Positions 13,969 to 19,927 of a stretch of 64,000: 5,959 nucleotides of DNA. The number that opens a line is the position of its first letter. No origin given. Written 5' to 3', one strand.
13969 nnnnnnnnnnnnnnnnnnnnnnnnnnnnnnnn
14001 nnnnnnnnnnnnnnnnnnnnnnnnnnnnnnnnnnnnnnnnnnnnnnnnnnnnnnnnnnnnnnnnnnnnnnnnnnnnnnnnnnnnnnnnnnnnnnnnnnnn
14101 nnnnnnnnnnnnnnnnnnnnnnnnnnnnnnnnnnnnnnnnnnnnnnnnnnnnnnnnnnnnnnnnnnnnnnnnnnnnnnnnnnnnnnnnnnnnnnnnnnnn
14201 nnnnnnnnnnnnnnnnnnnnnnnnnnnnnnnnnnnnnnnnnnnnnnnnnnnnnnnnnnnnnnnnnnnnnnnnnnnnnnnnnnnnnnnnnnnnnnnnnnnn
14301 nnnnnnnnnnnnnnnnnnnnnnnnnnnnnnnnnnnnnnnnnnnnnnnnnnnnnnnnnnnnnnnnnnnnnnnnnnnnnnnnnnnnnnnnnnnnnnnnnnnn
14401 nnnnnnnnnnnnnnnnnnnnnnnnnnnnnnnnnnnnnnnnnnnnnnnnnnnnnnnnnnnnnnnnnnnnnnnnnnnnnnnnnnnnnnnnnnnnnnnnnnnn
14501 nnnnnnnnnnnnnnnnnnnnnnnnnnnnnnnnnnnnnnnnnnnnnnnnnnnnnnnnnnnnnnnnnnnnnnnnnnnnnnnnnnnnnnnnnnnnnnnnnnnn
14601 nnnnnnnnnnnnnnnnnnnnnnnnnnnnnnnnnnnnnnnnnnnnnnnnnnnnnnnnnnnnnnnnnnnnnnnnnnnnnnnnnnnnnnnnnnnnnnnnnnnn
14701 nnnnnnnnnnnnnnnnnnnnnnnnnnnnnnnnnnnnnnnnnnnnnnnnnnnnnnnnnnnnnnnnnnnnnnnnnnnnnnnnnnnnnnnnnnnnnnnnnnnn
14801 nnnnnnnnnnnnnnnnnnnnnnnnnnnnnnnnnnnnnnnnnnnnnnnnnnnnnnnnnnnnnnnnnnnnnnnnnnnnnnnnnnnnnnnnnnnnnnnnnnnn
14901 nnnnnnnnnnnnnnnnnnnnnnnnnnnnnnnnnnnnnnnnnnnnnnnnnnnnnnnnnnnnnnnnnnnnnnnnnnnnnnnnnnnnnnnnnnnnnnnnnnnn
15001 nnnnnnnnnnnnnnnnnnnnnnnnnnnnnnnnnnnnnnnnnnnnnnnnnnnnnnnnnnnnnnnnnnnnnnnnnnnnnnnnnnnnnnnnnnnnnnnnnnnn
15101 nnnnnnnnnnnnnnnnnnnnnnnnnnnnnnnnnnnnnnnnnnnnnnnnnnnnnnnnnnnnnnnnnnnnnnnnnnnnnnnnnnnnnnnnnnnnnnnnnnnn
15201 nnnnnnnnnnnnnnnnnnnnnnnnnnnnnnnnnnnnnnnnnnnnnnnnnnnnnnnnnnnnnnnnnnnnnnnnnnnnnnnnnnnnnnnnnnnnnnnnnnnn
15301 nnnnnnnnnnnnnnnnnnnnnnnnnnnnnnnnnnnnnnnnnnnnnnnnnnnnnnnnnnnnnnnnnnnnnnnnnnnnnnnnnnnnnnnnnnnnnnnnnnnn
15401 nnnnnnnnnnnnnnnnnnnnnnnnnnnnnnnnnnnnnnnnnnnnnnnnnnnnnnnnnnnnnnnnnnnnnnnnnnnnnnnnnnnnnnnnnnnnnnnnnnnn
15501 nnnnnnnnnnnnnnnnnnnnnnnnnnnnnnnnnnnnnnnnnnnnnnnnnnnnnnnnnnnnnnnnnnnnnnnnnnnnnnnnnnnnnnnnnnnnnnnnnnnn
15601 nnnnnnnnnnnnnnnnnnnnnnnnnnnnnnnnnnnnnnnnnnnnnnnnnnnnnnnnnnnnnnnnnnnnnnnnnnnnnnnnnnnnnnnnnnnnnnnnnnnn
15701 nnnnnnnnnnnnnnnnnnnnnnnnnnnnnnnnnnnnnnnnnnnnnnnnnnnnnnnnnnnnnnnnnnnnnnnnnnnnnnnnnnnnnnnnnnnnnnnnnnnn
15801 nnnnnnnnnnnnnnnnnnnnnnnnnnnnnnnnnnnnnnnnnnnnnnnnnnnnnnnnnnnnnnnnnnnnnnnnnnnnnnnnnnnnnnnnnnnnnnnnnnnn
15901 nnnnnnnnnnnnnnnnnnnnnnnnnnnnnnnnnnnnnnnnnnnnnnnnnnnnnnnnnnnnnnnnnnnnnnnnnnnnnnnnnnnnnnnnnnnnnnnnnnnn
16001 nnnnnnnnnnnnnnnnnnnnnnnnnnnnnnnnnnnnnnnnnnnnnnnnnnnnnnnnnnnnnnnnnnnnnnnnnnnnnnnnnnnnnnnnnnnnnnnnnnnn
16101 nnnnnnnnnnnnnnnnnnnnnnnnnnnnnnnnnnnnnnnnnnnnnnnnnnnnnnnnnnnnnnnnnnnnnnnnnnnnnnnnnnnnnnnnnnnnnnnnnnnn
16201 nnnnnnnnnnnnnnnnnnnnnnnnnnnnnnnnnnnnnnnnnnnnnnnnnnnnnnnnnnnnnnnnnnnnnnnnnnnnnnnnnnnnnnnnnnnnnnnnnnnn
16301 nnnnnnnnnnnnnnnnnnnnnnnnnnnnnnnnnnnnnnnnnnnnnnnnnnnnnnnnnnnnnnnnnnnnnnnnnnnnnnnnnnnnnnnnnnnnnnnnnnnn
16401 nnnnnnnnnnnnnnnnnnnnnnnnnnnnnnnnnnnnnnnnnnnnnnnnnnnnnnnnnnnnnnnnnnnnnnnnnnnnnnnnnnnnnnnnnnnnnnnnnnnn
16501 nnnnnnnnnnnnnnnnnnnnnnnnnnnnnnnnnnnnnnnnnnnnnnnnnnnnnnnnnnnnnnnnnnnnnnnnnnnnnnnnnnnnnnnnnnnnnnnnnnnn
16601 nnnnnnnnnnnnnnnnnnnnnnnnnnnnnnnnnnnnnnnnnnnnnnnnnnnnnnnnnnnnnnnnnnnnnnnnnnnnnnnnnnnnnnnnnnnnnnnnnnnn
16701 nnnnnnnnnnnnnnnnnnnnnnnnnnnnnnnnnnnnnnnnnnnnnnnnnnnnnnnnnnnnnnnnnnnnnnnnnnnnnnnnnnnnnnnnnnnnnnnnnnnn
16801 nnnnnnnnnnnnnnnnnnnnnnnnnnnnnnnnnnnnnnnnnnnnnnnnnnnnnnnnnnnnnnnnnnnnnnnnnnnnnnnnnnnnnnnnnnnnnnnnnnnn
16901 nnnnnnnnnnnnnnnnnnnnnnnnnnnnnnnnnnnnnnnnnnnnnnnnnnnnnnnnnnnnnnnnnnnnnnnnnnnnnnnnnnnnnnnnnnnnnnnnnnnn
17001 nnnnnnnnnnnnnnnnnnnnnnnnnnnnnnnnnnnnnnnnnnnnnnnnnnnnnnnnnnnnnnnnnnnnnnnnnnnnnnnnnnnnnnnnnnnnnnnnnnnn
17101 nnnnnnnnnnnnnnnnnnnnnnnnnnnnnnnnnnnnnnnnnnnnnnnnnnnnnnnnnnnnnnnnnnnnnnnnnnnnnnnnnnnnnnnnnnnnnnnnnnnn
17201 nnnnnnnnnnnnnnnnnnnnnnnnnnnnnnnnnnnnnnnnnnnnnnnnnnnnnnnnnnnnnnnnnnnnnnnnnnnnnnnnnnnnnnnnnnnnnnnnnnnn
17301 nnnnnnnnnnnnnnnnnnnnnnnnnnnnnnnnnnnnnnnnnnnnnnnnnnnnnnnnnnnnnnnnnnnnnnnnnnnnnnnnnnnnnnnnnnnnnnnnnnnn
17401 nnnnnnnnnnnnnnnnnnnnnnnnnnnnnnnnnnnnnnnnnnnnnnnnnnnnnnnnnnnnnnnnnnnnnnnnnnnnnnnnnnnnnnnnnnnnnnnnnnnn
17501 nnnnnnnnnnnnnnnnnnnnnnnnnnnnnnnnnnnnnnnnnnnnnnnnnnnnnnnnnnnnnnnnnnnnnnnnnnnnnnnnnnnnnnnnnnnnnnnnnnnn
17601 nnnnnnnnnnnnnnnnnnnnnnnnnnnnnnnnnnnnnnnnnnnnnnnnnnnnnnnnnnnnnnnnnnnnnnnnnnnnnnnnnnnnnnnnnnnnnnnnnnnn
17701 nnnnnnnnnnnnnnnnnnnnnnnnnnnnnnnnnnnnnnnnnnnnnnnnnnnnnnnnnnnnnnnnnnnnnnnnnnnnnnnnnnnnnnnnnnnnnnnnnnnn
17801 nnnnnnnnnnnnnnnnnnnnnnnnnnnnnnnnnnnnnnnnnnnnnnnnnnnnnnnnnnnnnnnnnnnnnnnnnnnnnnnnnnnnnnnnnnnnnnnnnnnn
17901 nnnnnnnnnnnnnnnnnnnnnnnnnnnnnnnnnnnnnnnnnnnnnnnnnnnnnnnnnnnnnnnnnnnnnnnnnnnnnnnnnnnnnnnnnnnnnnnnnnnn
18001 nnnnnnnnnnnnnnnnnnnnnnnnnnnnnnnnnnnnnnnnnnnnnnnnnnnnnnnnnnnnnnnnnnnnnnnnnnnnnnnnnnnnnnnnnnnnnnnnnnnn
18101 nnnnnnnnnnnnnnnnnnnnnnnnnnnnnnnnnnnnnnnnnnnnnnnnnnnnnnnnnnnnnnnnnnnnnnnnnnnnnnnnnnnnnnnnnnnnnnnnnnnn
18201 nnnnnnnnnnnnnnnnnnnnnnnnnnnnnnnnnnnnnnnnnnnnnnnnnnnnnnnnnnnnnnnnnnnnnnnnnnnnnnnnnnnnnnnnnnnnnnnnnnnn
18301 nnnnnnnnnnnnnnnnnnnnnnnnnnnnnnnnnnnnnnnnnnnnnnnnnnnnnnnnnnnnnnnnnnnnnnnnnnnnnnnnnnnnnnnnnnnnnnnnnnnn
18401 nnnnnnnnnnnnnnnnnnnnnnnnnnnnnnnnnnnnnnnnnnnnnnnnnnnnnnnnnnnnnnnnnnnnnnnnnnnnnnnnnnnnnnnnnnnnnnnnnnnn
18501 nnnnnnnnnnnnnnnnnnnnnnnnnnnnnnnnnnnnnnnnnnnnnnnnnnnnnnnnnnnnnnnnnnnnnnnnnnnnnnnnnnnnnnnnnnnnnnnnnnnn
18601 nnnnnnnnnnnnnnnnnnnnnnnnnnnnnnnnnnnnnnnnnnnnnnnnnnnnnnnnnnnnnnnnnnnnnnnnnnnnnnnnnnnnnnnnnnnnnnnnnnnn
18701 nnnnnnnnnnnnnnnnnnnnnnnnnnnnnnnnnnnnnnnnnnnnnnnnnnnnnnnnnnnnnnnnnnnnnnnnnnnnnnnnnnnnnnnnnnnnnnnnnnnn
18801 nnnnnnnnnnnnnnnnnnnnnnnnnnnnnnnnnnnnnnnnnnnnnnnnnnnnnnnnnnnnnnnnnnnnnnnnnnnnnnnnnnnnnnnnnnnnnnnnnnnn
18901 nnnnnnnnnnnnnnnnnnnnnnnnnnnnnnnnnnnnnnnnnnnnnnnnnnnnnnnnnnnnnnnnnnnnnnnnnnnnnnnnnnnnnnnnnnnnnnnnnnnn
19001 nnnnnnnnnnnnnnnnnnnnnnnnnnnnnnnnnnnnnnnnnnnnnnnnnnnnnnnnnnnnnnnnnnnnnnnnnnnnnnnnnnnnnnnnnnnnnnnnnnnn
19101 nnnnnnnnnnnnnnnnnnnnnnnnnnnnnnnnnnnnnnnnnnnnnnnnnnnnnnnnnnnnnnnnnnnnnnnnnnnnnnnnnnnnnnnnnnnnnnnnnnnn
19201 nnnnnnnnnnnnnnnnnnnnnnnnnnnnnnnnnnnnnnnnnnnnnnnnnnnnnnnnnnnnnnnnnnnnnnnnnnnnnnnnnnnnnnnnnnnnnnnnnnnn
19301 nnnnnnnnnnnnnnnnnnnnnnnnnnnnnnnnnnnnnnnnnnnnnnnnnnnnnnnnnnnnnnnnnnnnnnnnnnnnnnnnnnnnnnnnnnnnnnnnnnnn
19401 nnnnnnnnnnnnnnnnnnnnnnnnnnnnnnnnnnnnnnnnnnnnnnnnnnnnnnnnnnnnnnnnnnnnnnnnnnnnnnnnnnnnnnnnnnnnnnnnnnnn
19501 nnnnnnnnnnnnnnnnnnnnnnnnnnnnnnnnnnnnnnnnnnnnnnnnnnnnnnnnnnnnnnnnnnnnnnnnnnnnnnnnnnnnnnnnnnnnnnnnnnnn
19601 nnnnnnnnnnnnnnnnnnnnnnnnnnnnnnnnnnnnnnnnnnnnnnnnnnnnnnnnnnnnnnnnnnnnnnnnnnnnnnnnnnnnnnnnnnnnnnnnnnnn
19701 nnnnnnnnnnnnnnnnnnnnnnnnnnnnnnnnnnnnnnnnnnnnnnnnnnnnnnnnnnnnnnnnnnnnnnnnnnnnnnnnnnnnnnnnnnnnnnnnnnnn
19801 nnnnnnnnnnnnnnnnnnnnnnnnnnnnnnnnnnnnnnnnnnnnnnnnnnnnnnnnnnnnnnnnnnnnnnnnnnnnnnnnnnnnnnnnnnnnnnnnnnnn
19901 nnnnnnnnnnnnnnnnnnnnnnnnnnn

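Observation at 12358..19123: Pyrogallol-transhydroxylase-like molybdoenzyme in an aerobic-type context, with an FAD oxidoreductase and two orphan binding proteins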

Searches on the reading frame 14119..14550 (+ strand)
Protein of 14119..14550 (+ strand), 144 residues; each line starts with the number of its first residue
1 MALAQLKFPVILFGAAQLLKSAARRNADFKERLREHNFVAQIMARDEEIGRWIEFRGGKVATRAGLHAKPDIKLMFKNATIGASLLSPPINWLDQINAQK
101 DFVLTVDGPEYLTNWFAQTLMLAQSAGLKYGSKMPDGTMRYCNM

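Call 12: search_protein_families(library=pfam, proteins=[window:14119-14550:+], max_evalue=10)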
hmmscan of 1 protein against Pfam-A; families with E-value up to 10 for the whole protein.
window:14119-14550:+ (144 aa): 0 families

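Call 37: search_solved_structures(query=A1, max_evalue=10, show_alignments=3)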
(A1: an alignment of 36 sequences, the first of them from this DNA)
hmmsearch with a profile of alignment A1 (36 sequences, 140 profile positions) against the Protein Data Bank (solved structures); distinct sequences matched with E-value up to 10: 3.
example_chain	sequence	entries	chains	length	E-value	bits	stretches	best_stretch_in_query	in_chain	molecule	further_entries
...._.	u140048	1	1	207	0.36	13.6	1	22-93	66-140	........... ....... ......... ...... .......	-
6b15_A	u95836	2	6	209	0.47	13.2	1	97-133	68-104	Amy13K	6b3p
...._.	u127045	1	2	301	0.85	12.4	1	58-127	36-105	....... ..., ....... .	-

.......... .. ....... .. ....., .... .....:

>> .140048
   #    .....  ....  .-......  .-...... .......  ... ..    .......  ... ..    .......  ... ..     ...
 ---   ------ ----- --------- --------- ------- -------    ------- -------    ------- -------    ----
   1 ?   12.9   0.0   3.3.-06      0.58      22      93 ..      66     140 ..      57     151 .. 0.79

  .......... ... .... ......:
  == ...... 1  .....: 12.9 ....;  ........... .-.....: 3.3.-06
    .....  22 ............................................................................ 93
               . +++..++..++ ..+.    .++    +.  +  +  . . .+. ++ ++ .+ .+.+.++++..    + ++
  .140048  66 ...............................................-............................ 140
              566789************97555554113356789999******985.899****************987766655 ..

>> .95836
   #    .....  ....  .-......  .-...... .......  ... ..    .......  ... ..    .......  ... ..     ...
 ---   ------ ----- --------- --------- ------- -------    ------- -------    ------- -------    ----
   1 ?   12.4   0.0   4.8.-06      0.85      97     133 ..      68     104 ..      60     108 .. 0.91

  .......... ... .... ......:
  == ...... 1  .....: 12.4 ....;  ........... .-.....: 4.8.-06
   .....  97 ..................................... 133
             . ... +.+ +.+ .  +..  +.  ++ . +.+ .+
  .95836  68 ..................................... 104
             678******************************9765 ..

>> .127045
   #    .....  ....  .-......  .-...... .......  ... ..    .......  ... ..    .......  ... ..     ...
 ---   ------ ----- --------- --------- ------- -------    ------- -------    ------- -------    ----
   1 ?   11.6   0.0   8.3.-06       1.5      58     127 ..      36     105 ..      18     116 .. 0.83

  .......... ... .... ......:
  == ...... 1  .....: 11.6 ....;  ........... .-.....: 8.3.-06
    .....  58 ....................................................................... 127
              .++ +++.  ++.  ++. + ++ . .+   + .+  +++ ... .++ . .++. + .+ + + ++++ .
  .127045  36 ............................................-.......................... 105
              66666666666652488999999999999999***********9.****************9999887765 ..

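Call 48: search_protein_representatives(protein=window:14119-14538:+)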
Query: 140 residues. Proteins with E-value up to 0.001 (for the whole library): 358; up to 1e-10: 180; up to 1e-30: 20. The best 150 are listed.
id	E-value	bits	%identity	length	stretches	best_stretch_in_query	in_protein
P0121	1.1e-54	200.4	68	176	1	3-140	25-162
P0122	3.0e-44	166.7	59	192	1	1-138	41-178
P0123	3.0e-44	166.7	53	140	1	1-140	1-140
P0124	3.0e-43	163.5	69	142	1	19-127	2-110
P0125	7.6e-43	162.2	58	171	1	7-138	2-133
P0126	1.7e-42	161.1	59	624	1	1-140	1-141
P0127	2.3e-42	160.6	72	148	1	1-110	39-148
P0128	2.7e-39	150.7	63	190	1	21-140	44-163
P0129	6.6e-39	149.5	64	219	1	38-140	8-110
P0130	1.1e-38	148.7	56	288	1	3-140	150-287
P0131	2.7e-37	144.2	59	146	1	4-126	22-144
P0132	2.0e-36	141.4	71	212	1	46-140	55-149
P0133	1.8e-35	138.3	64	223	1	3-105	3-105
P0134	5.6e-35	136.7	65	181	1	31-140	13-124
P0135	5.0e-34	133.6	62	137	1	3-104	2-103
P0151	2.3e-26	108.9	41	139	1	3-140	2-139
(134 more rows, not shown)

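Call 62: predict_structure(alignment_id=A3)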
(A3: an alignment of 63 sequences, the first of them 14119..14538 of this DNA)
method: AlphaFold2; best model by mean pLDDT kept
length: 140 residues; sequences in the alignment: 63
mean_pLDDT: 87.4   pTM: 0.77
mean pLDDT of the five models: 87.4, 86.4, 85.1, 83.8, 82.4
residues with pLDDT >= 90: 88; 70-90: 32; 50-70: 20; < 50: 0
segments of 3 or more residues with pLDDT < 50: none
pLDDT, mean of each block of 10 residues (from residue 1): 78 93 92 97 94 97 97 94 82 68 87 93 73 77
secondary structure, 60 per line:
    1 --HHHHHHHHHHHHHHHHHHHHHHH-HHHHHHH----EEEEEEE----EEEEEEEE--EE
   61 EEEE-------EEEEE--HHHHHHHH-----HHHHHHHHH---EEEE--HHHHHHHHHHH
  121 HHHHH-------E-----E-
elements in order: H3-25 H27-33 E38-44 E49-56 E59-64 E72-76 H79-86 H92-100 E104-107 H110-125

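Call 65: fold_search(model_id=the predicted structure, library=pdb)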
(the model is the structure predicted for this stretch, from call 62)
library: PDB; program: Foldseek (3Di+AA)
matches with E <= 10: 941; with E <= 0.001: 23
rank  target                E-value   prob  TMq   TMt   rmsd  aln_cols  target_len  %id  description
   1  2yhe_B                4.5e-06  1.00  0.44  0.11   4.3        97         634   18  Structure determination of the stereoselective inverting sec- alkylsulfatase Pisa1 from Pseudomonas sp. (released 2012-05-16)
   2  4axh_A                7.4e-06  1.00  0.48  0.12   2.9        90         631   17  Structure and mechanism of the first inverting alkylsulfatase specific for secondary alkylsulfatases (released 2012-12-05)
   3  4axh_B                8.9e-06  1.00  0.48  0.12   2.9        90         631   17  Structure and mechanism of the first inverting alkylsulfatase specific for secondary alkylsulfatases (released 2012-12-05)
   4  2yhe_A                1.3e-05  1.00  0.44  0.11   4.3        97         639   18  Structure determination of the stereoselective inverting sec- alkylsulfatase Pisa1 from Pseudomonas sp. (released 2012-05-16)
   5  3bn8_A                1.5e-05  1.00  0.48  0.57   8.0       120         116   13  Crystal structure of a putative sterol carrier protein type 2 (af1534) from archaeoglobus fulgidus dsm 4304 at 2.11 A  (released 2007-12-25)
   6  6h6o_A                1.6e-05  1.00  0.60  0.68   3.7       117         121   17  UbiJ-SCP2 Ubiquinone synthesis protein (released 2019-02-13)
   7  4av7_A                1.6e-05  1.00  0.43  0.11   4.4        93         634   20  Structure determination of the double mutant S233Y F250G from the sec- alkyl sulfatase PisA1 (released 2012-12-05)
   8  6h6o_B                1.8e-05  1.00  0.59  0.69   3.9       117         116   17  UbiJ-SCP2 Ubiquinone synthesis protein (released 2019-02-13)
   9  4av7_B                2.1e-05  1.00  0.43  0.11   4.4        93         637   19  Structure determination of the double mutant S233Y F250G from the sec- alkyl sulfatase PisA1 (released 2012-12-05)
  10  6h6p_D                2.3e-05  1.00  0.60  0.70   3.5       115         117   16  UbiJ-SCP2 Ubiquinone synthesis protein (released 2019-02-13)
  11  6h6n_A                2.9e-05  1.00  0.62  0.67   3.8       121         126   16  UbiJ-SCP2 Ubiquinone synthesis protein (released 2019-02-13)
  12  6h6p_A                3.1e-05  1.00  0.58  0.69   3.6       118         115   18  UbiJ-SCP2 Ubiquinone synthesis protein (released 2019-02-13)
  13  6h6n_B                3.3e-05  1.00  0.59  0.68   3.7       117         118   19  UbiJ-SCP2 Ubiquinone synthesis protein (released 2019-02-13)
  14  3bn8_B                5.1e-05  1.00  0.45  0.55   7.2       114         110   12  Crystal structure of a putative sterol carrier protein type 2 (af1534) from archaeoglobus fulgidus dsm 4304 at 2.11 A  (released 2007-12-25)
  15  3cnu                  6.5e-05  1.00  0.52  0.64   6.3       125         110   13  Crystal structure of the predicted coding region AF_1534 from Archaeoglobus fulgidus (released 2008-04-15)
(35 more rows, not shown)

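Call 89: find_encoding_contigs(protein=P0151, flank=5000, max_places=3)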
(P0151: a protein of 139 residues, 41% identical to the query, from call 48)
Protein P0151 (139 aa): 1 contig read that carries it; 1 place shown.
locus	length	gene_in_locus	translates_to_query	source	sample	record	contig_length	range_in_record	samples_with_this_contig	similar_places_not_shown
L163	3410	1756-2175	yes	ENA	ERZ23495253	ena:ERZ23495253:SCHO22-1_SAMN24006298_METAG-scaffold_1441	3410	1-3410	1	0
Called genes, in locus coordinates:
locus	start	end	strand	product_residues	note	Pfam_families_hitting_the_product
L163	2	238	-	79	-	?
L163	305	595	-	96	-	PF00528:BPD_transp_1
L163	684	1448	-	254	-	PF09339:HTH_IclR, PF01614:IclR_C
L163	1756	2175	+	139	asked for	-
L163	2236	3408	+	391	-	?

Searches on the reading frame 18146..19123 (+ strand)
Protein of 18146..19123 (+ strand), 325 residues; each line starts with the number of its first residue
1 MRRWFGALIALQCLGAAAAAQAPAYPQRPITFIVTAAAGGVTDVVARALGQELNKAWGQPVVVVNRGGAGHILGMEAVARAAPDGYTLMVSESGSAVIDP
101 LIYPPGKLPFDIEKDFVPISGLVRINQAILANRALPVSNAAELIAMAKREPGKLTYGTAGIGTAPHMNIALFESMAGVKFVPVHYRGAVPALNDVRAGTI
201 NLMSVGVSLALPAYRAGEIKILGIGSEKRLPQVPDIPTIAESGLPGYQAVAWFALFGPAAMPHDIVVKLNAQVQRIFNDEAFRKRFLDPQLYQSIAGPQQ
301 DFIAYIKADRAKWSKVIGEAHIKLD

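Call 8: search_protein_families(library=pfam, proteins=[window:18146-19123:+], max_evalue=0.01)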
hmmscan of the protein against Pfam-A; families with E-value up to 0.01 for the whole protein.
window:18146-19123:+ (325 aa): 1 family
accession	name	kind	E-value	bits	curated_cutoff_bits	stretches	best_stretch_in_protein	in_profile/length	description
PF03401.19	TctC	-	4.7e-61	207.2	27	1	45-319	1-271/274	Tripartite tricarboxylate transporter family receptor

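Call 13: search_protein_families(library=ncbifam, proteins=[window:18146-19123:+], max_evalue=0.001)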
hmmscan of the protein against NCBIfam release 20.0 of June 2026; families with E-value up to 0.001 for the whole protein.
window:18146-19123:+ (325 aa): 0 families

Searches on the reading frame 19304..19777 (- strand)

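Call 15: search_protein_families(library=pfam, proteins=[window:19304-19777:-], max_evalue=0.001)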
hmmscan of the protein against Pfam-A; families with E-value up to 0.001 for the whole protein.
window:19304-19777:- (157 aa): 1 family
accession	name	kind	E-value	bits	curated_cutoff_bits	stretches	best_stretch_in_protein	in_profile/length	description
PF01451.26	LMWPc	-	1.9e-08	35.1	23.2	1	15-146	1-141/144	Low molecular weight phosphotyrosine protein phosphatase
